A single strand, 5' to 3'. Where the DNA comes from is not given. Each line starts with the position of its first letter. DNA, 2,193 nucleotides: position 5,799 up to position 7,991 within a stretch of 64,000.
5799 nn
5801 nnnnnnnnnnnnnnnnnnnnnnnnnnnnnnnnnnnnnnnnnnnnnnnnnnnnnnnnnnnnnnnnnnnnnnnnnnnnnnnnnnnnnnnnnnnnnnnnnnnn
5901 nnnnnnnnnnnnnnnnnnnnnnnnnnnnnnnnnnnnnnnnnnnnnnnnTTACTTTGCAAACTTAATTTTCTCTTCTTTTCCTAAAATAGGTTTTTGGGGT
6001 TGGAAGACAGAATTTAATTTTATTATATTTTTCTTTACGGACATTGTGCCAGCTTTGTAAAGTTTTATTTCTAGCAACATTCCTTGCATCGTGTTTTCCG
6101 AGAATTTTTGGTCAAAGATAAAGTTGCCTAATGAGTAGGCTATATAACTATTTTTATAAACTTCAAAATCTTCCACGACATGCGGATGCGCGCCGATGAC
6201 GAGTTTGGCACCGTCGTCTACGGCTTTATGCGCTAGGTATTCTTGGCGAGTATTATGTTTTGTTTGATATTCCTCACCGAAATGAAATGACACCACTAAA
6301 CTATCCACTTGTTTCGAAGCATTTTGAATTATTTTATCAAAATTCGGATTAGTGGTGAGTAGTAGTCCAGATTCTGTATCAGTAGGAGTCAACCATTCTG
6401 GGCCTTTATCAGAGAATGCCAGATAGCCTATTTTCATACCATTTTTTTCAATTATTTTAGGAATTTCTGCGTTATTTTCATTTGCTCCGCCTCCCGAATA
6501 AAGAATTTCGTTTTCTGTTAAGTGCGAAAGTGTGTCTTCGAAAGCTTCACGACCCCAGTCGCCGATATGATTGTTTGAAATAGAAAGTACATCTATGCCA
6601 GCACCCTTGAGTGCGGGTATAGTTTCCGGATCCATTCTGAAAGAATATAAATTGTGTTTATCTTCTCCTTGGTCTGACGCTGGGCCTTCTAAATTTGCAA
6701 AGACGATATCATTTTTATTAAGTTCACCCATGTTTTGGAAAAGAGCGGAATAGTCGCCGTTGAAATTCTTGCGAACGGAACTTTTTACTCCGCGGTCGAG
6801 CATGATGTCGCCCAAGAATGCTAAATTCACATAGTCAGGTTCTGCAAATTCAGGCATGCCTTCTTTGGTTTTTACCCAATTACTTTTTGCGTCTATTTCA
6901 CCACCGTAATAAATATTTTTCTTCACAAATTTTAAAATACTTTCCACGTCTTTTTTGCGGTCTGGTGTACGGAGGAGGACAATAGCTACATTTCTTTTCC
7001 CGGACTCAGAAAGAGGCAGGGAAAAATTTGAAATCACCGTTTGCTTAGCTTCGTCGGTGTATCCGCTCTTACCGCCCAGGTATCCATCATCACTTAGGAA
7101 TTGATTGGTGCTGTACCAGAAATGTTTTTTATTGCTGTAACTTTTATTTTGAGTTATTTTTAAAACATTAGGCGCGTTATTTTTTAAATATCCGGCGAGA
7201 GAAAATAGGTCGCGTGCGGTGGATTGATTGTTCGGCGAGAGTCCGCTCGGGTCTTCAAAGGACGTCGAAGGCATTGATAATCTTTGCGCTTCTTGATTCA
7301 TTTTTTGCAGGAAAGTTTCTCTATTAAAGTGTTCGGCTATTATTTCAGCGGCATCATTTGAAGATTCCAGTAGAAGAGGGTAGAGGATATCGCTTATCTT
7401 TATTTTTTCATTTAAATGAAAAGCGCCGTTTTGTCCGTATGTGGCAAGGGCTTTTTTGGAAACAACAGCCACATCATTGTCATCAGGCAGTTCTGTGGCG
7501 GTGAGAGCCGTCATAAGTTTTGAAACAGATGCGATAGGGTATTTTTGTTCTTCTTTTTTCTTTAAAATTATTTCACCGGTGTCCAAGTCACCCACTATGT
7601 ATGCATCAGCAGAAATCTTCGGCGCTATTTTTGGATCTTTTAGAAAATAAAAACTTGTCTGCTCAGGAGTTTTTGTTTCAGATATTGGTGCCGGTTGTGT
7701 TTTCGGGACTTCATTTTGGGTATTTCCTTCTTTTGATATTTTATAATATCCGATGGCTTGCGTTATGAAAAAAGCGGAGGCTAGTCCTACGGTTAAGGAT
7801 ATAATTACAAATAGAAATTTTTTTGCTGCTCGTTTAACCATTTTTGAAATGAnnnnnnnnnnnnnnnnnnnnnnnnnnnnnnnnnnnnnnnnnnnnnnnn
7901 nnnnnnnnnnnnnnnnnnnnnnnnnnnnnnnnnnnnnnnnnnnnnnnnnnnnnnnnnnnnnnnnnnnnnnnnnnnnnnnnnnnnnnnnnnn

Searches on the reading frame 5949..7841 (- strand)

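Call 7: search_protein_families(library=pfam, proteins=[window:5949-7841:-], max_evalue=0.01)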
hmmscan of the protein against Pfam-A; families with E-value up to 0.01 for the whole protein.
window:5949-7841:- (630 aa): 4 families
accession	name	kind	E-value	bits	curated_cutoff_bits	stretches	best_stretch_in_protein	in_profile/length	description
PF09587.15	PGA_cap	-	2.3e-67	227.6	27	1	340-578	2-255/255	Bacterial capsule synthesis protein PGA_cap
PF00768.25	Peptidase_S11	-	6.7e-37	127.7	27.6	1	73-272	7-222/239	D-alanyl-D-alanine carboxypeptidase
PF13354.11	Beta-lactamase2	-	5.7e-05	23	22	1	83-220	4-147/214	Beta-lactamase enzyme family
PF02113.21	Peptidase_S13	-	6.9e-05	22.2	22.8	0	78-121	18-61/444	D-Ala-D-Ala carboxypeptidase 3 (S13) family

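Call 8: search_protein_families(library=ncbifam, proteins=[window:5949-7841:-], max_evalue=0.01)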
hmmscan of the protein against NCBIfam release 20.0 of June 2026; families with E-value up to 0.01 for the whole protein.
window:5949-7841:- (630 aa): 9 families
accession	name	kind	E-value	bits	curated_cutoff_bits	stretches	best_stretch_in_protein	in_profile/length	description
NF008668.0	PRK11669.1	equivalog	1.4e-22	80.2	294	1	74-219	39-188/316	D-alanyl-D-alanine endopeptidase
NF038258.2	PBP4_Staph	exception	9.3e-17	60.9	500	1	79-251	42-239/366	penicillin-binding protein PBP4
NF038314.1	epimerase_MslH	equivalog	2.2e-15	56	700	2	503-580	242-321/439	lasso peptide C-terminal Trp epimerase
NF008489.0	PRK11397.1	equivalog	2.1e-14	53.1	610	1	71-272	30-247/389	serine-type D-Ala-D-Ala carboxypeptidase DacD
NF007445.0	PRK10001.1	equivalog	5.2e-11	42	765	1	73-249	34-224/400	serine-type D-Ala-D-Ala carboxypeptidase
NF008059.0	PRK10793.1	equivalog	6.5e-11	41.6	694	1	73-271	41-255/403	D-alanyl-D-alanine carboxypeptidase DacA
NF038273.1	strep_PBP3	exception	1.5e-10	40.7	490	1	75-296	25-271/407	D-alanyl-D-alanine carboxypeptidase PBP3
NF000471.1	vanY_of_D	exception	8.3e-07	28.5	625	1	53-219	74-257/354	transpeptidase-like D-Ala-D-Ala carboxypeptidase VanY-D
NF033103.1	bla_class_A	equivalog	0.0074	15.5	200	0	85-210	19-153/257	class A beta-lactamase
